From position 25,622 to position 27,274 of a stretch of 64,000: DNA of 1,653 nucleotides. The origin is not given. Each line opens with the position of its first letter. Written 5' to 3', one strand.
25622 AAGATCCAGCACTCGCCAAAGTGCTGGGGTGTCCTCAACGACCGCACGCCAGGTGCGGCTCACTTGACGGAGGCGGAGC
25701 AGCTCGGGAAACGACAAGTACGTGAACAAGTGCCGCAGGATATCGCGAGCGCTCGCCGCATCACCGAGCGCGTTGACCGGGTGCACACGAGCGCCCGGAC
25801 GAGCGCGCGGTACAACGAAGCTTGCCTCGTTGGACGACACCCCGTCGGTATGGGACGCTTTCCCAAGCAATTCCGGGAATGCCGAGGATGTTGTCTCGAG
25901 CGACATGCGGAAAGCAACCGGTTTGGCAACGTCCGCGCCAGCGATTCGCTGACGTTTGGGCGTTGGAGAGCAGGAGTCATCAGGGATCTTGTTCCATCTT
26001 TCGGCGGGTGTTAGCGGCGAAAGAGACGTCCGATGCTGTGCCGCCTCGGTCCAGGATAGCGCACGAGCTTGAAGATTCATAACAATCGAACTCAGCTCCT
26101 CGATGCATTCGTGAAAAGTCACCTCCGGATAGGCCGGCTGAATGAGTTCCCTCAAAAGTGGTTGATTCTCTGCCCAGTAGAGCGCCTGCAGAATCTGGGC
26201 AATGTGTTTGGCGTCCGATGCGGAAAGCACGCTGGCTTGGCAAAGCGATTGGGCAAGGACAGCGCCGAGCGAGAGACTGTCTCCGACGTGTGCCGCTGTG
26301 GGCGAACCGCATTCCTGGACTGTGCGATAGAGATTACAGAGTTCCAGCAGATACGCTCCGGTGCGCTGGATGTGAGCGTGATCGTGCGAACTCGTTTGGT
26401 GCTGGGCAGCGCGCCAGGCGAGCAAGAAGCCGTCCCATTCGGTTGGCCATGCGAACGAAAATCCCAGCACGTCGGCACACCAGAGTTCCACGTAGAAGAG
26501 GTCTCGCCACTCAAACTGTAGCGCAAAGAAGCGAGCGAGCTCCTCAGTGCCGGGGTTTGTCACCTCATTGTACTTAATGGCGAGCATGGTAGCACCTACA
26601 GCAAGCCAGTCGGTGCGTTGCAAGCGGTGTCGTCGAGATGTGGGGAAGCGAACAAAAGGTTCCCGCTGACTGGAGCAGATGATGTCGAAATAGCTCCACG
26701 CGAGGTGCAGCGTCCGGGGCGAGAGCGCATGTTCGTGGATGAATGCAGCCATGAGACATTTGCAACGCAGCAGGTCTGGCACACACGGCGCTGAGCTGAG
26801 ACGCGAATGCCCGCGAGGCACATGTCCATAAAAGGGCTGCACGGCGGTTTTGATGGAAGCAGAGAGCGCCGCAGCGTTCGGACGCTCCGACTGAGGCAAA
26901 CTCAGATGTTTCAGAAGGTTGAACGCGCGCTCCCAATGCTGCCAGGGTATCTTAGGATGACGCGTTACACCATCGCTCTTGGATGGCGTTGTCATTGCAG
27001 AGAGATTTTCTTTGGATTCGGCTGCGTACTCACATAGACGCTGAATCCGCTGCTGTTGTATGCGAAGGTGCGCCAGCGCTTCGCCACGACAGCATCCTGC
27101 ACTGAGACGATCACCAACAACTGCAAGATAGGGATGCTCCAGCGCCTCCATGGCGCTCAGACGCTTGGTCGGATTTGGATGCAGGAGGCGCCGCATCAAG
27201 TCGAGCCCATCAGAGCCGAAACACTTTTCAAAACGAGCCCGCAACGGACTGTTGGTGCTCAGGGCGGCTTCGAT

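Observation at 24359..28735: A 1458-codon ORF combining a degenerate CDK-like kinase, a cyclin-box-like region, an F-box and LRRs in one frame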

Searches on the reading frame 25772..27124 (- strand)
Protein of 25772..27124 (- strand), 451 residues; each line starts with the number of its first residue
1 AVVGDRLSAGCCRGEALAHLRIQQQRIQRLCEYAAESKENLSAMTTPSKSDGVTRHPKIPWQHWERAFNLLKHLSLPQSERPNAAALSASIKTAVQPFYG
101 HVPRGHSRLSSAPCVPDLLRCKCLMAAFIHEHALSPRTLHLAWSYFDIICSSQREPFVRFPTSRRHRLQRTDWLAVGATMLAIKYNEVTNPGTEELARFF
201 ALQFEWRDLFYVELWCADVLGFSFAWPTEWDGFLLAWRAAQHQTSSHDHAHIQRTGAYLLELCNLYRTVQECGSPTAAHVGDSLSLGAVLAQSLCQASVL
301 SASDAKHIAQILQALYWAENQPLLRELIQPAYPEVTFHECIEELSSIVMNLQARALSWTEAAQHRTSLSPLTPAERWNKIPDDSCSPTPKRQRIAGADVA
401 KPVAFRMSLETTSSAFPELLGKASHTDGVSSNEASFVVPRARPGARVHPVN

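Call 28: search_solved_structures(query=A3, max_evalue=10, show_alignments=3)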
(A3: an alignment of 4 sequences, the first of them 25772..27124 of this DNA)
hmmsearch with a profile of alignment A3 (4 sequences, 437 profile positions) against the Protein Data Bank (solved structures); distinct sequences matched with E-value up to 10: 42.
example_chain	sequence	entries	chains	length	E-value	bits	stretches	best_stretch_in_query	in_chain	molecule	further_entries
6sg4_B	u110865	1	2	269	0.0076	18.5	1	112-229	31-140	Cyclin-A2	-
4ii5_B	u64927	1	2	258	0.017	17.3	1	113-229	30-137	Cyclin-A2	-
4i3z_B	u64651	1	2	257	0.017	17.3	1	113-229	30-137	Cyclin-A2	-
3qhr_B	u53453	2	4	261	0.017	17.3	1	113-229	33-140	Cyclin-A2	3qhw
3f5x_B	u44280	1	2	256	0.039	16.2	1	113-229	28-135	Cyclin-A2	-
6p3w_B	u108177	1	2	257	0.039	16.1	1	113-229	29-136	Cyclin-A2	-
4bcq_B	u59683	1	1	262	0.04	16.1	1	112-229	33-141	CYCLIN-A2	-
1gy3_B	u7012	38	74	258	0.04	16.1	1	113-229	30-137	CYCLIN A2 | CYCLIN A | Cyclin-A2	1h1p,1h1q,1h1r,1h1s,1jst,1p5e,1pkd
1h24_B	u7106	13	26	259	0.04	16.1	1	113-229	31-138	CYCLIN A2 | G2/MITOTIC-SPECIFIC CYCLIN A | CYCLIN-A2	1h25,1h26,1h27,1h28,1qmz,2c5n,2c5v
11gv_B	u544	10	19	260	0.04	16.1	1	112-229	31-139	Cyclin-A2 | CYCLIN A2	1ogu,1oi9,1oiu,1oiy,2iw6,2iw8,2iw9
1fin_B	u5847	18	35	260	0.04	16.1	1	112-229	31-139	CYCLIN A | CYCLIN A2 | Cyclin-A2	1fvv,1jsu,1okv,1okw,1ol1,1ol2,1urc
4bco_B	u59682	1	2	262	0.04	16.1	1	112-229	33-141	CYCLIN-A2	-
2x1n_B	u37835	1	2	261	0.041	16.1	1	112-229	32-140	CYCLIN-A2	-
4bck_B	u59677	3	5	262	0.041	16.1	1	112-229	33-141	CYCLIN-A2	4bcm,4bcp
1e9h_B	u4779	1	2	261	0.041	16.1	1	113-229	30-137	CYCLIN A3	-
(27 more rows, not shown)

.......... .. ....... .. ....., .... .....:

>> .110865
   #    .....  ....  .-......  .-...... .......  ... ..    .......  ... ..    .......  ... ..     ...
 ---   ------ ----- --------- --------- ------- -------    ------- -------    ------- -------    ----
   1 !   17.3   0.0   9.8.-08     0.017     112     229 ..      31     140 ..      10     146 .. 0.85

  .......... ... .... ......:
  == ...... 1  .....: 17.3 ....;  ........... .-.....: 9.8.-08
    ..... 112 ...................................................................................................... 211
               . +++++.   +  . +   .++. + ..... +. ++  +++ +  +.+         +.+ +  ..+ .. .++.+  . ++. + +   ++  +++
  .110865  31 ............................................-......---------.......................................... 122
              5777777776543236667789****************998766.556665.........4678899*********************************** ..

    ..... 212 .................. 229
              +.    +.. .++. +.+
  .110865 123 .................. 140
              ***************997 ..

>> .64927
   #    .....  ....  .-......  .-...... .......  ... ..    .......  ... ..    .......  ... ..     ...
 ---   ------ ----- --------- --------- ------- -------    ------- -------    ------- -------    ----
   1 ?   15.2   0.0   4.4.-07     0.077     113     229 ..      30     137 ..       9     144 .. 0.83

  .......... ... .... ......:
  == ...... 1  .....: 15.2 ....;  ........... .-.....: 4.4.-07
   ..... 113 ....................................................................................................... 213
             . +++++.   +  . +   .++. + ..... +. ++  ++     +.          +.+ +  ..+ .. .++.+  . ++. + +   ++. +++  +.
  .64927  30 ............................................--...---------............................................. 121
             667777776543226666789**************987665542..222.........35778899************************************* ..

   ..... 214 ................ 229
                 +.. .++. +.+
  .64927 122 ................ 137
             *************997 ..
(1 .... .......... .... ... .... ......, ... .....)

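Call 34: search_protein_representatives(alignment_id=A3)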
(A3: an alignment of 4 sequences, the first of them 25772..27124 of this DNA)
Query: 4 sequences, 437 profile positions. Proteins with E-value up to 0.001 (for the whole library): 11; up to 1e-10: 3; up to 1e-30: 3. The best 11 are listed.
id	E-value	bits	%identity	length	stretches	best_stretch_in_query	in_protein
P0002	1.8e-218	742.2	-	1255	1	1-437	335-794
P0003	1.2e-192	657.2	-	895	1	1-372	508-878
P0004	4.7e-164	563.0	-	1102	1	1-437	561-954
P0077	3.1e-06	42.9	-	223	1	131-234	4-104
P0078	3.1e-05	39.6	-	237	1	124-282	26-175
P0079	3.1e-05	39.6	-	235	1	160-238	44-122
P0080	4.8e-05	39.0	-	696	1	108-245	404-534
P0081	1.6e-04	37.3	-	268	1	108-239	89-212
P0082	2.3e-04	36.7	-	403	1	107-234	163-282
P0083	4.4e-04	35.8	-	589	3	369-415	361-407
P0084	8.4e-04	34.9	-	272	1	124-232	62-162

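Call 36: search_protein_families(library=pfam, proteins=[P0077, P0078, P0079, P0080, P0081, P0082, P0083, P0084], max_evalue=0.01)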
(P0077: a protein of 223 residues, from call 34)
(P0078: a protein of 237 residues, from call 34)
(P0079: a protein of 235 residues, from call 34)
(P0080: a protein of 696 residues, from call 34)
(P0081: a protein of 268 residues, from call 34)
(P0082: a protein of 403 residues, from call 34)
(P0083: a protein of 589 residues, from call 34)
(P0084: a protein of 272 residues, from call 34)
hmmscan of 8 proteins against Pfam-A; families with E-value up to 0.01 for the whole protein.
P0077 (223 aa): 1 family
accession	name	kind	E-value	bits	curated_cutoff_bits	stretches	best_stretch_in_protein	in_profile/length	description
PF00134.28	Cyclin_N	-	3.5e-20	72.5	23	1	1-94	41-126/127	Cyclin, N-terminal domain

P0078 (237 aa): 1 family
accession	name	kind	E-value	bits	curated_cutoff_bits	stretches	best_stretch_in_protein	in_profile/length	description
PF00134.28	Cyclin_N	-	1.2e-11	44.8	23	1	16-117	27-126/127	Cyclin, N-terminal domain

P0079 (235 aa): 2 families
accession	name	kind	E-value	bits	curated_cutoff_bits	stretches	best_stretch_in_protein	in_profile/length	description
PF00134.28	Cyclin_N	-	1.8e-28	99.2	23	1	4-109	22-127/127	Cyclin, N-terminal domain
PF02984.24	Cyclin_C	-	3.4e-15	56.5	22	1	111-227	1-117/119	Cyclin, C-terminal domain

P0080 (696 aa): 1 family
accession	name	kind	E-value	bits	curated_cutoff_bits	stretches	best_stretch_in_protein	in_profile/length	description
PF00134.28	Cyclin_N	-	2e-30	105.6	23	1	393-514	9-127/127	Cyclin, N-terminal domain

P0081 (268 aa): 1 family
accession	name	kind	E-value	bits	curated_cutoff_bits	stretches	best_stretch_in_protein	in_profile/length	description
PF00134.28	Cyclin_N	-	3.9e-29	101.4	23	1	86-198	18-127/127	Cyclin, N-terminal domain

P0082 (403 aa): 2 families
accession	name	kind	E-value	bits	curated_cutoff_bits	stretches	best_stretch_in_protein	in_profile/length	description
PF00134.28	Cyclin_N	-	4.3e-45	153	23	1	146-273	1-127/127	Cyclin, N-terminal domain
PF02984.24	Cyclin_C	-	1.4e-24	86.8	22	1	275-392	1-119/119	Cyclin, C-terminal domain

P0083 (589 aa): 4 families
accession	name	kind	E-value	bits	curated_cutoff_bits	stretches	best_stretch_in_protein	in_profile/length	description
PF25788.1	Ig_Rha78A_N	-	4.2e-15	56.3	27.4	1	390-464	21-102/105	Rha78A-like, N-terminal immunoglobulin domain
PF13648.12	Lipocalin_4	-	0.00057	21.2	22.4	1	469-539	4-73/89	Lipocalin-like domain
PF14292.12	SusE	-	0.00082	20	25.2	0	178-209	29-63/106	SusE outer membrane protein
PF17964.7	Big_10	-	0.001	19.7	22.9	0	432-480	47-94/164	Bacterial Ig domain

P0084 (272 aa): 2 families
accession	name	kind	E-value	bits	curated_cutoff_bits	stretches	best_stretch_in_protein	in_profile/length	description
PF00134.28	Cyclin_N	-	5.4e-29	100.9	23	1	54-155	29-127/127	Cyclin, N-terminal domain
PF02984.24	Cyclin_C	-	0.00022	21.7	22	1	158-268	2-116/119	Cyclin, C-terminal domain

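Call 40: find_homologous_proteins(query=A3, max_evalue=10)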
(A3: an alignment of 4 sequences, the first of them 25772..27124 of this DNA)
Query A3 (4 sequences): 8000 candidates shared short words with the query, none scored E <= 10.
